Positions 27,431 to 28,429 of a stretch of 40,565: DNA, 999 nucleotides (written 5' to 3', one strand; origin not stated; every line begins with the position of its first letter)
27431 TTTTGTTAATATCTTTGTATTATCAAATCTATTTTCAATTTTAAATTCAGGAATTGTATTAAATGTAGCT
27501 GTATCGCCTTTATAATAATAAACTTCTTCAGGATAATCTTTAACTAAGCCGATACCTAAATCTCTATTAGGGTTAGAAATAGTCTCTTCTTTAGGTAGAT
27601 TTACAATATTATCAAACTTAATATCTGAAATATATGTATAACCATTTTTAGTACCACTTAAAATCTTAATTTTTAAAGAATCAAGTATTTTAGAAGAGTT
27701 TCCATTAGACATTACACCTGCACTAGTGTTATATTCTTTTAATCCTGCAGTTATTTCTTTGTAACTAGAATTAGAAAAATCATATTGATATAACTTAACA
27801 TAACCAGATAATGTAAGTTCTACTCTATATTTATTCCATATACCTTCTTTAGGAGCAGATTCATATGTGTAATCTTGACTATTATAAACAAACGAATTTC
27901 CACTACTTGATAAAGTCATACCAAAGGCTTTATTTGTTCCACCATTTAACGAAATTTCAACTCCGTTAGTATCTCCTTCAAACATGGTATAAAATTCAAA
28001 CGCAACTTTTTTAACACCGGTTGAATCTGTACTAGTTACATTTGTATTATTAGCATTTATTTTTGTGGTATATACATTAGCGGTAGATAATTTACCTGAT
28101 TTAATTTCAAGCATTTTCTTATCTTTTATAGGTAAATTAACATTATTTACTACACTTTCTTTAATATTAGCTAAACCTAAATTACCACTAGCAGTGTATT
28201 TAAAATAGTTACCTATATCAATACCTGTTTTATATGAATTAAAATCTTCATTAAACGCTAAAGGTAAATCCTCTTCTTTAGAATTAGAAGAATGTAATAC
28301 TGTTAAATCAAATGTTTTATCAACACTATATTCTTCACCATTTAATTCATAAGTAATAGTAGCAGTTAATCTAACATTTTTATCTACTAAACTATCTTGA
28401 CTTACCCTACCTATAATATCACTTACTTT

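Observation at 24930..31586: Divergent surface-protein locus with a pectate-lyase-like beta-helix lipoprotein, a 1019-aa GLUG protein and two orphan lipoproteins, but no transporter or catabolic genes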

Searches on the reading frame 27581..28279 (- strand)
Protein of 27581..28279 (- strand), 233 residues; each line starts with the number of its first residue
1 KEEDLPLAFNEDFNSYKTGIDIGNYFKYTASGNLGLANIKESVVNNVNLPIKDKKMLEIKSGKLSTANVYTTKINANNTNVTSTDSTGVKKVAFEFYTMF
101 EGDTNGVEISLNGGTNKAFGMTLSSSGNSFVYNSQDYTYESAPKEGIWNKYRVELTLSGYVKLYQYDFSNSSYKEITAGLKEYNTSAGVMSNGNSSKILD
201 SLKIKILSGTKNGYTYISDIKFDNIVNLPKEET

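Call 99: search_solved_structures(query=A10, max_evalue=10, show_alignments=1)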
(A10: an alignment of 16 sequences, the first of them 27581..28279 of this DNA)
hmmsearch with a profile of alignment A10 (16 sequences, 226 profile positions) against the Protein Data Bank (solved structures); distinct sequences matched with E-value up to 10: 3.
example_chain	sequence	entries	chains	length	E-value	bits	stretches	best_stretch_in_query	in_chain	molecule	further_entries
1cid_A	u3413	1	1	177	0.93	11.9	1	94-141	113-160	T CELL SURFACE GLYCOPROTEIN CD4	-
3fdr_A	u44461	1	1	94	1.5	11.3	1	132-165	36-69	Tudor and KH domain-containing protein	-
2diq_A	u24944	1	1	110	1.8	11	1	132-165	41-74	Tudor and KH domain-containing protein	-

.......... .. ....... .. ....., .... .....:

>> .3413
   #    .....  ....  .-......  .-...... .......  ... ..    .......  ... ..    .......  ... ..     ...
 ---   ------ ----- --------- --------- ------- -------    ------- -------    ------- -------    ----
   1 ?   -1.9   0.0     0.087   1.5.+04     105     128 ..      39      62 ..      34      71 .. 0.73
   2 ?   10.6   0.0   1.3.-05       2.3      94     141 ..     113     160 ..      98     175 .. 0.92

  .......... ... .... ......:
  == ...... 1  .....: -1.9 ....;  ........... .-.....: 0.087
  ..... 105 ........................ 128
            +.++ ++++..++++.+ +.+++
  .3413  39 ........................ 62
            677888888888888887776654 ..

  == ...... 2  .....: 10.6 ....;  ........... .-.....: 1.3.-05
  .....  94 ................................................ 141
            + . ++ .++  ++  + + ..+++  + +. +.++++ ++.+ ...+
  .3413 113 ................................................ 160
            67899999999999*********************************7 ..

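Call 100: search_protein_families(library=pfam, alignment_id=A10, max_evalue=1)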
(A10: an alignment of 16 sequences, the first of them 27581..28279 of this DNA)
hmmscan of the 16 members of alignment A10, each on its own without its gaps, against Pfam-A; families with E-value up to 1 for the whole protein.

A. member 1, window:27581-28279:- (233 aa): 1 family
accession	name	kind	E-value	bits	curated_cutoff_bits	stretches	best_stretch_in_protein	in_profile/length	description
PF04571.19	Lipin_N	-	0.12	12.8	25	1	92-144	46-97/103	lipin, N-terminal conserved region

B. families by the number of members that match (of 16 scanned): 9 families
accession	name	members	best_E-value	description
PF12488.13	DUF3704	1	0.0061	Protein of unknown function (DUF3704)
PF22237.3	SO2946-like_C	1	0.022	SO2946-like, C-terminal domain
PF21466.3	GH101_dom-5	1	0.024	Endo-alpha-N-acetylgalactosaminidase, domain 5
PF23203.1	KIF21A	1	0.061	KIF21A-like domain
PF13315.11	DUF4085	1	0.072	Protein of unknown function (DUF4085)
PF04571.19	Lipin_N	1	0.12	lipin, N-terminal conserved region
PF11931.14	SF3a60_Prp9_C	1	0.12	SF3a60/Prp9 C-terminal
PF16152.10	DUF4860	1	0.17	Domain of unknown function (DUF4860)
PF15597.11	Imm59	1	0.46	Immunity protein 59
